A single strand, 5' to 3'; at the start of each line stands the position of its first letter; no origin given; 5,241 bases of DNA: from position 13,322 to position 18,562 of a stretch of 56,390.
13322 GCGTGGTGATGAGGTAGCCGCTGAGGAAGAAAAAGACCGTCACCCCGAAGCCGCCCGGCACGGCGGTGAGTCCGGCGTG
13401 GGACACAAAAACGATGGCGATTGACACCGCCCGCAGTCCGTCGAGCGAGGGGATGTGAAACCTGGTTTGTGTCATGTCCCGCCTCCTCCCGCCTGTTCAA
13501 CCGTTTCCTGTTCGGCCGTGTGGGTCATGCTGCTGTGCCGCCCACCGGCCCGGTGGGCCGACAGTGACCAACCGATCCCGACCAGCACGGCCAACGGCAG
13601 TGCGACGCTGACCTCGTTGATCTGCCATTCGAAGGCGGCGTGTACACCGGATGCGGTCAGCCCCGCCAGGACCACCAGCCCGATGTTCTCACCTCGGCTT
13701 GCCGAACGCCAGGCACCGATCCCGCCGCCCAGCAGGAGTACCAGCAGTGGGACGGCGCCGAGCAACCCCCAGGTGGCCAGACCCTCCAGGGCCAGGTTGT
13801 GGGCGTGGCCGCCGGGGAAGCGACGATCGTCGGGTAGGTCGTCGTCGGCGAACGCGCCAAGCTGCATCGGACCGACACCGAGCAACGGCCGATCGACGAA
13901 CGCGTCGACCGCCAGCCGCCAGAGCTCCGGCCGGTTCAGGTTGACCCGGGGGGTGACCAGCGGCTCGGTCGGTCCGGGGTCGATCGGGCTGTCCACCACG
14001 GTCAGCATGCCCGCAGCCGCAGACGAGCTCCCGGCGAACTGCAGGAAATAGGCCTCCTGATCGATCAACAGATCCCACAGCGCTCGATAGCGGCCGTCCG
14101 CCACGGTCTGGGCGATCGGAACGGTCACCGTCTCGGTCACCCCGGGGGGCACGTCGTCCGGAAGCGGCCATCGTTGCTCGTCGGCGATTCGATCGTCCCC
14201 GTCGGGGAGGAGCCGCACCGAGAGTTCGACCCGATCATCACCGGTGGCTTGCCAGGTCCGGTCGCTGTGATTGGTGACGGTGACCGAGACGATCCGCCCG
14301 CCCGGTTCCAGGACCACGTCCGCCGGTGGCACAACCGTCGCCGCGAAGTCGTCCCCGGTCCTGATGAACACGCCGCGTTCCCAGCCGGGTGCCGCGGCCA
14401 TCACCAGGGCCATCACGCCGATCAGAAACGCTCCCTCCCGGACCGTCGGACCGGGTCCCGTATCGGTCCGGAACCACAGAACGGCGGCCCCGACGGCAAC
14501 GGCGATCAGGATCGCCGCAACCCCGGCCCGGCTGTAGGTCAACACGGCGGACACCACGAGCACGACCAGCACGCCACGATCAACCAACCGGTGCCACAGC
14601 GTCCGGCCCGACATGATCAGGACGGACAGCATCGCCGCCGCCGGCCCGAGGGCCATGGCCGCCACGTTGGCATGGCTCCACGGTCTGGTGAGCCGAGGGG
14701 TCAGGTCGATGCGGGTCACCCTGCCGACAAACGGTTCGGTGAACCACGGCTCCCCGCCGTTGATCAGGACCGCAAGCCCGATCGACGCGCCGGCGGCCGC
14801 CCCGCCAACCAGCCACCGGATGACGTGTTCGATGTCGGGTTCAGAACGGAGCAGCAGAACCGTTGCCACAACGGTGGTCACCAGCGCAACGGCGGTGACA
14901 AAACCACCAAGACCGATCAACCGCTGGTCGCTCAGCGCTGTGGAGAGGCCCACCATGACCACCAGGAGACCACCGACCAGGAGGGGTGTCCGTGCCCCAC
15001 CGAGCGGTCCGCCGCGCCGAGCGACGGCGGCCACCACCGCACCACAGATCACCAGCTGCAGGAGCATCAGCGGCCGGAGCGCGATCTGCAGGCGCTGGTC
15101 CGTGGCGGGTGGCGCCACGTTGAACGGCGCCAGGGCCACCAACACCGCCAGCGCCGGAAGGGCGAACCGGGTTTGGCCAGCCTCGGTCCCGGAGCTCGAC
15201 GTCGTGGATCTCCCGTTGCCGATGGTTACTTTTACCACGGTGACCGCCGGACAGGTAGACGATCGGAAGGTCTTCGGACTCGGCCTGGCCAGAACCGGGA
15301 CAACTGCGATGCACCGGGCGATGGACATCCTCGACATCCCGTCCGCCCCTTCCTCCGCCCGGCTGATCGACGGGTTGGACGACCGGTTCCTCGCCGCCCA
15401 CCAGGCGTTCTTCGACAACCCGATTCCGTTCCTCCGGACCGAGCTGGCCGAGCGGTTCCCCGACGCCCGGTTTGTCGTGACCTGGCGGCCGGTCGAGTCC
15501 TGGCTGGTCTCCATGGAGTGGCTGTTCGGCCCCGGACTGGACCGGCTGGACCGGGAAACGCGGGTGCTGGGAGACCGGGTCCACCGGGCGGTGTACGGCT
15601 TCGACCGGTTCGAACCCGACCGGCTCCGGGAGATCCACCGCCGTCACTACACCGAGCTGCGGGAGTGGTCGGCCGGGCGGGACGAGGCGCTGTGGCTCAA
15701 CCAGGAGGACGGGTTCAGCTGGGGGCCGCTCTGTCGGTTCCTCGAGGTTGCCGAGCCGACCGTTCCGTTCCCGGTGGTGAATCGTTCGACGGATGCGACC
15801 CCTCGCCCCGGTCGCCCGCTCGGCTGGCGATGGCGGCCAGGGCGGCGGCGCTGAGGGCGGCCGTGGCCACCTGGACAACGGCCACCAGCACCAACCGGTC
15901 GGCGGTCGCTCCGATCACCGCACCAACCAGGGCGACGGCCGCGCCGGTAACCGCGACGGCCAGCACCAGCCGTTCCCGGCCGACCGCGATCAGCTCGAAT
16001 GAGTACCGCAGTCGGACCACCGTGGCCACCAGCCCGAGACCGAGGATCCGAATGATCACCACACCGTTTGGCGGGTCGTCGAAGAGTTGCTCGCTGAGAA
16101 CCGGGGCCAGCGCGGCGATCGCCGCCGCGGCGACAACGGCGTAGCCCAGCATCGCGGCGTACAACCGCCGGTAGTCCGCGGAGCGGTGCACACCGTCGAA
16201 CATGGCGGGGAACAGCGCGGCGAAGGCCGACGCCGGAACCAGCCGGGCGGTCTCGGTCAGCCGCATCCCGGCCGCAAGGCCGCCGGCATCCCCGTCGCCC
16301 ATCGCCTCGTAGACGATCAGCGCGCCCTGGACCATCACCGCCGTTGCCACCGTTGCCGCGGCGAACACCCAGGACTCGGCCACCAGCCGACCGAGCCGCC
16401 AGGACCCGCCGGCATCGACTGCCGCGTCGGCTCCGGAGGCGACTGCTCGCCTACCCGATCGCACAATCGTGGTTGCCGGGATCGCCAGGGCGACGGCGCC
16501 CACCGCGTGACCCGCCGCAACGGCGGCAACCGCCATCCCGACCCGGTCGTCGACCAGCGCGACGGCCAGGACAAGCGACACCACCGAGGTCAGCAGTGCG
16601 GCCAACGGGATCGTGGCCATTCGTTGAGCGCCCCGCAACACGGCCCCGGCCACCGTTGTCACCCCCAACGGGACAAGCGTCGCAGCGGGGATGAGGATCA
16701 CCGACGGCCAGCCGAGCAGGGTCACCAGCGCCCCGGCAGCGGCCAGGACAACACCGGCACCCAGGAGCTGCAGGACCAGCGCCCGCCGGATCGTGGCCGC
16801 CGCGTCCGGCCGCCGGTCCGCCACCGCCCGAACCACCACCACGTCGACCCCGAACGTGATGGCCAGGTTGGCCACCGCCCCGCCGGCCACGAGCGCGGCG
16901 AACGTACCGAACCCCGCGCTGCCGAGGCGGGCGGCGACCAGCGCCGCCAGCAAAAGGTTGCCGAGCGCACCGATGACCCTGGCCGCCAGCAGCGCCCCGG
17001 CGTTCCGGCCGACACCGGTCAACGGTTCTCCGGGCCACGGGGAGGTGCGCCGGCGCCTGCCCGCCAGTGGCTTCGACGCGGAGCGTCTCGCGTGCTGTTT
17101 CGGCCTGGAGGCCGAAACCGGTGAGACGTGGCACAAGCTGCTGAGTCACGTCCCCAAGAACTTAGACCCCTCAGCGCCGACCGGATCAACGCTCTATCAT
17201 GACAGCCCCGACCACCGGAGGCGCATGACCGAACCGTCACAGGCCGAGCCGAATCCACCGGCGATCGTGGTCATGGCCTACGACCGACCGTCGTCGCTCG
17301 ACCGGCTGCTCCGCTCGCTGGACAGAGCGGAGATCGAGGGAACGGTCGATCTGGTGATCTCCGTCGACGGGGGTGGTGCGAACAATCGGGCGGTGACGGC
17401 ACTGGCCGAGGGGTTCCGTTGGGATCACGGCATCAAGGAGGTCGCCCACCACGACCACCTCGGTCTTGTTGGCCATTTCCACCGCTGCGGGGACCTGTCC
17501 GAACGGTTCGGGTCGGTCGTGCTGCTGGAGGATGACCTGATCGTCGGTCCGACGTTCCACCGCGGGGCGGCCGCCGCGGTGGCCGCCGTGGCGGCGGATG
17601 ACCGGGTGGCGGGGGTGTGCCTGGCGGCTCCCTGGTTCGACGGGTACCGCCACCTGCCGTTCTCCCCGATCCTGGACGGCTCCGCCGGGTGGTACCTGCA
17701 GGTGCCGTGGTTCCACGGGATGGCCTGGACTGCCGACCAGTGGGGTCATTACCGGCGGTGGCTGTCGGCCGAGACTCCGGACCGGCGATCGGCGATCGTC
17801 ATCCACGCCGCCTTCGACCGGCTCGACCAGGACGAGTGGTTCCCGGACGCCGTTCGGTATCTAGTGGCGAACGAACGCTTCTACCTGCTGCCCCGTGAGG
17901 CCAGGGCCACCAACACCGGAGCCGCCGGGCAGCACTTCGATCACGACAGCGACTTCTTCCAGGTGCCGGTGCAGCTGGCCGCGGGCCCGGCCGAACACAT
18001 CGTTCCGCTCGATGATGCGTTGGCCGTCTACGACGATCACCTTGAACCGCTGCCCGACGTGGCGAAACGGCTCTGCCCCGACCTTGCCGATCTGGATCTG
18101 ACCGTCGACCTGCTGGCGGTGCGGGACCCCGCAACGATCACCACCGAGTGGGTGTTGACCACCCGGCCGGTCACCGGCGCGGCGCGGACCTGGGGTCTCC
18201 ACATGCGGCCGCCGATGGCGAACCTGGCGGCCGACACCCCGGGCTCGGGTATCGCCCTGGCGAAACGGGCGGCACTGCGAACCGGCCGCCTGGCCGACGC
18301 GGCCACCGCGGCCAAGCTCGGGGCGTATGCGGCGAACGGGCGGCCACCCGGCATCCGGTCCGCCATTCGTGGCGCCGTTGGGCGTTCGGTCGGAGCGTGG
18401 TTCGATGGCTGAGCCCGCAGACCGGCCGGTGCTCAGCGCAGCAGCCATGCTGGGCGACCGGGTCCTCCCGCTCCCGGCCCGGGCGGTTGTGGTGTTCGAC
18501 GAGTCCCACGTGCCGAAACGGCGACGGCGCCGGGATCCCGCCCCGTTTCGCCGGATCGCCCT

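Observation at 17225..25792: Eight-gene translationally coupled operon with an unusual enzyme combination for glycan tailoring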

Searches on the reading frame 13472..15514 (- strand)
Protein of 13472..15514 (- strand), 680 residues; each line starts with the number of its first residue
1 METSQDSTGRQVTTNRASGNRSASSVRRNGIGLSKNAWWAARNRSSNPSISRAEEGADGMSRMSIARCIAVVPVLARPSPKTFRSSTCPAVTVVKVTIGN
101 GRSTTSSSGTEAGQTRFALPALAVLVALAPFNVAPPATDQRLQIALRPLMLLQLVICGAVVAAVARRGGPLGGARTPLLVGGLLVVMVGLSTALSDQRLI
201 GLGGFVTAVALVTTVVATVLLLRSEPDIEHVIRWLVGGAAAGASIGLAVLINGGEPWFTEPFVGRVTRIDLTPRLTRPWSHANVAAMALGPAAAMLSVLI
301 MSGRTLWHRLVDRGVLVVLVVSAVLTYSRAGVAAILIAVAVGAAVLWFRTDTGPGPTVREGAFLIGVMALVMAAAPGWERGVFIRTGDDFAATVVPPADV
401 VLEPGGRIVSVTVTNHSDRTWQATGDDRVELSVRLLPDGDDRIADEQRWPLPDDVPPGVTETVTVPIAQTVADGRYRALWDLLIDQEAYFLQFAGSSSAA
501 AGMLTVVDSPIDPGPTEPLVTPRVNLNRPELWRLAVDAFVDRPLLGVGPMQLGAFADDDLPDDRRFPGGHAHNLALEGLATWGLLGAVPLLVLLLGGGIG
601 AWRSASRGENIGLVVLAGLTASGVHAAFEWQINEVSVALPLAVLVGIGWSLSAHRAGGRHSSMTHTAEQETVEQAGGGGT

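Call 9: search_protein_families(library=pfam, proteins=[window:13472-15514:-], max_evalue=0.001)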
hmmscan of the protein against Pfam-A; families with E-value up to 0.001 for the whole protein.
window:13472-15514:- (680 aa): 1 family
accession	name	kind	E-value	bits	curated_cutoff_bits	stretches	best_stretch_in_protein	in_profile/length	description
PF04932.20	Wzy_C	-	2.3e-10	40.9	31.7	2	527-589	83-147/149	O-Antigen ligase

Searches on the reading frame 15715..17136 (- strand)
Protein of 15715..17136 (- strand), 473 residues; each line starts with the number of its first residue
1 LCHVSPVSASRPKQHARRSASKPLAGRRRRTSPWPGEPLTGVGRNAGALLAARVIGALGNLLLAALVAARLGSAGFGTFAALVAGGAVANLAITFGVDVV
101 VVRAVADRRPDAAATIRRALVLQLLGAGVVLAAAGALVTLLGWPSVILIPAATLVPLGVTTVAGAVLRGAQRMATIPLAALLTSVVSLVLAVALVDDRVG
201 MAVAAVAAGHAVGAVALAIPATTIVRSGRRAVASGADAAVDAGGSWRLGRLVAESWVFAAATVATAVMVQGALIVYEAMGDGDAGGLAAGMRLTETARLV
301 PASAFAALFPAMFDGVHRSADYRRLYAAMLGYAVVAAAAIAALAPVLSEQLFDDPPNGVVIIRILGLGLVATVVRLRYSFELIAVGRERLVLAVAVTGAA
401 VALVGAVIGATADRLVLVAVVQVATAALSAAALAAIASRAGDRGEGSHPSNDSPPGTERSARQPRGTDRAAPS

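Call 9: search_protein_families(library=pfam, proteins=[window:15715-17136:-], max_evalue=0.001)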
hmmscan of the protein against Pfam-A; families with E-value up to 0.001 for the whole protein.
window:15715-17136:- (473 aa): 1 family
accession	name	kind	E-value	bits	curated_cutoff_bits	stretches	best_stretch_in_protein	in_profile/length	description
PF01943.22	Polysacc_synt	-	7.5e-09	35.9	28.2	1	43-314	2-272/274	Polysaccharide biosynthesis protein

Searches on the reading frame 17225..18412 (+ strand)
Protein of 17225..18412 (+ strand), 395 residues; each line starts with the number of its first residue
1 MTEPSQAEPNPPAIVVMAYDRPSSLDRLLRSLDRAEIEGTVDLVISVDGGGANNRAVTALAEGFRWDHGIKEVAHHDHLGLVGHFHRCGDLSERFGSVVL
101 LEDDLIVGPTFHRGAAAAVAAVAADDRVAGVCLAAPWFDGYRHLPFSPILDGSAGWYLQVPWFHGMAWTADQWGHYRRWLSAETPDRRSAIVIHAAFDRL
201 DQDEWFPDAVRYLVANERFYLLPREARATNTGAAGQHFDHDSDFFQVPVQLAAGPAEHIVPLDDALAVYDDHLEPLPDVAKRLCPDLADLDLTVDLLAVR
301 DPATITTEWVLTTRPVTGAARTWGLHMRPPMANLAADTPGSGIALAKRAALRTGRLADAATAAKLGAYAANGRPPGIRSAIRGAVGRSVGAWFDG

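Call 5: search_protein_families(library=pfam, proteins=[window:17225-18412:+], max_evalue=0.01)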
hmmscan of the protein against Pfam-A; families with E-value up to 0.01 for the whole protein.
window:17225-18412:+ (395 aa): 0 families

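Call 6: search_protein_families(library=ncbifam, proteins=[window:17225-18412:+], max_evalue=0.01)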
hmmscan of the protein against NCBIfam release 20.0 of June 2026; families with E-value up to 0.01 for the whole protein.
window:17225-18412:+ (395 aa): 0 families

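Call 18: search_solved_structures(query=window:17225-18412:+, max_evalue=10)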
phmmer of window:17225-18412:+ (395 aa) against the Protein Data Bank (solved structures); distinct sequences matched with E-value up to 10: 2.
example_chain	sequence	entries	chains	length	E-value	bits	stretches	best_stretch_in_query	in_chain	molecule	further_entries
5dm6_L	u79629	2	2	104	0.94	11.5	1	312-381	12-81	50S ribosomal protein L18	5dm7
7a0r_L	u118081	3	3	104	0.97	11.4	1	312-381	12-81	50S ribosomal protein L18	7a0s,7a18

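Call 34: find_homologous_proteins(query=window:17225-18412:+, max_evalue=0.00001)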
Query window:17225-18412:+ (395 aa): 85 proteins with E <= 0.00001 among 8000 candidates.
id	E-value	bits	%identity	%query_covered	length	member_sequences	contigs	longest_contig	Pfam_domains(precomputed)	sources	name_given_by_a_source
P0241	2.5e-265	898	100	100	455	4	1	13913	-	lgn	-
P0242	9.8e-196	669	77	99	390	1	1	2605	-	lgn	-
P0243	9.0e-176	603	67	99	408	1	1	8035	-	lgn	-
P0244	1.8e-164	566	65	100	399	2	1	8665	-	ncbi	-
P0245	7.7e-158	544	63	96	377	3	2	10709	-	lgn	-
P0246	7.9e-150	517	60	97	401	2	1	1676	PF13641.13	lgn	-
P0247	1.9e-140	486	60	98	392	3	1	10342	-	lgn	-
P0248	1.9e-129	450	56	94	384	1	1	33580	PF13641.13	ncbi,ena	-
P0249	2.6e-122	427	54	96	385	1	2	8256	-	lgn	-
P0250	3.1e-120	420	53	96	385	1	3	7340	-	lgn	-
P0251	3.5e-120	420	51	97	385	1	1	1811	-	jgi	jgi:hypothetical protein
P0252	4.1e-117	410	56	92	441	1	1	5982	-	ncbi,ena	-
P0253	7.9e-117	409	53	94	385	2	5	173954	-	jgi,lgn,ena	-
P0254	2.0e-116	407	50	95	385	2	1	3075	-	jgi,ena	-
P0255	5.6e-116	406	52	96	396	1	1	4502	-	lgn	-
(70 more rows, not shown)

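Call 49: search_protein_families(library=pfam, alignment_id=A2, max_evalue=0.1)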
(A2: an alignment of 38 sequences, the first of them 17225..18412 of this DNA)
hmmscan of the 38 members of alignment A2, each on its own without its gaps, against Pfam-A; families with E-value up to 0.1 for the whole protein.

A. member 1, window:17225-18412:+ (395 aa): 3 families
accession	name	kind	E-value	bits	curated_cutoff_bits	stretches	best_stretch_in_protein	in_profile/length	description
PF05060.20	MGAT2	-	0.015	14.9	27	0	8-49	23-64/349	N-acetylglucosaminyltransferase II (MGAT2)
PF03071.21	GNT-I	-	0.034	13.4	25.4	0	92-131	189-228/434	GNT-I family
PF00535.33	Glycos_transf_2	-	0.078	13.3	23.3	0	14-83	2-68/168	Glycosyl transferase family 2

B. families by the number of members that match (of 38 scanned): 6 families
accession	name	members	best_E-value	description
PF03071.21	GNT-I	22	1.3e-06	GNT-I family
PF05060.20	MGAT2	19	3.5e-05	N-acetylglucosaminyltransferase II (MGAT2)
PF00535.33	Glycos_transf_2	18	9.9e-06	Glycosyl transferase family 2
PF13641.12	Glyco_tranf_2_3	13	6e-06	Glycosyltransferase like family 2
PF13466.11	STAS_2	1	0.009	STAS domain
PF15606.11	Ntox34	1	0.044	Bacterial toxin 34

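Call 50: search_solved_structures(query=A2, max_evalue=1, show_alignments=1)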
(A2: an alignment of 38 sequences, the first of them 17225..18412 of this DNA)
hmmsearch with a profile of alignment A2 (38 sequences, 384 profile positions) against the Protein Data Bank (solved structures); distinct sequences matched with E-value up to 1: 10.
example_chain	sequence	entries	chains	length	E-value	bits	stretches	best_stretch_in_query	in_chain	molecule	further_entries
5ggf_A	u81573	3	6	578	2.7e-05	26.2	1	4-136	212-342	Protein O-linked-mannose beta-1,2-N-acetylglucosaminyltransferase 1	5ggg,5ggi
1fo8_A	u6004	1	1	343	0.001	21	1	5-120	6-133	ALPHA-1,3-MANNOSYL-GLYCOPROTEIN BETA-1,2-N-ACETYLGLUCOSAMINYLTRANSFERASE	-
1fo9_A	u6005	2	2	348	0.001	21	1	5-120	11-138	ALPHA-1,3-MANNOSYL-GLYCOPROTEIN BETA-1,2-N-ACETYLGLUCOSAMINYLTRANSFERASE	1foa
2am3_A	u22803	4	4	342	0.001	21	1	5-120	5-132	Alpha-1,3-mannosyl-glycoprotein 2-beta-N-acetylglucosaminyltransferase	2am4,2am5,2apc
9jma_A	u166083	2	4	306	0.0012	20.8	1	3-104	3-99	GalNAc(5)-diNAcBac-PP-undecaprenol beta-1,3-glucosyltransferase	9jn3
5vcm_A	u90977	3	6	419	0.0031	19.4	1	3-42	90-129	Alpha-1,6-mannosyl-glycoprotein 2-beta-N-acetylglucosaminyltransferase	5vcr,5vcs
2z87_A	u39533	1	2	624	0.31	12.8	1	3-101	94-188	Chondroitin synthase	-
2z86_A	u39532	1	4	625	0.32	12.8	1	3-101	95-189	Chondroitin synthase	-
5tze_C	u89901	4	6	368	0.47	12.2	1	1-58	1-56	Glycosyl transferase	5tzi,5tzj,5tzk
5tz8_A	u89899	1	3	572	0.89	11.3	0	1-58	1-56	Glycosyl transferase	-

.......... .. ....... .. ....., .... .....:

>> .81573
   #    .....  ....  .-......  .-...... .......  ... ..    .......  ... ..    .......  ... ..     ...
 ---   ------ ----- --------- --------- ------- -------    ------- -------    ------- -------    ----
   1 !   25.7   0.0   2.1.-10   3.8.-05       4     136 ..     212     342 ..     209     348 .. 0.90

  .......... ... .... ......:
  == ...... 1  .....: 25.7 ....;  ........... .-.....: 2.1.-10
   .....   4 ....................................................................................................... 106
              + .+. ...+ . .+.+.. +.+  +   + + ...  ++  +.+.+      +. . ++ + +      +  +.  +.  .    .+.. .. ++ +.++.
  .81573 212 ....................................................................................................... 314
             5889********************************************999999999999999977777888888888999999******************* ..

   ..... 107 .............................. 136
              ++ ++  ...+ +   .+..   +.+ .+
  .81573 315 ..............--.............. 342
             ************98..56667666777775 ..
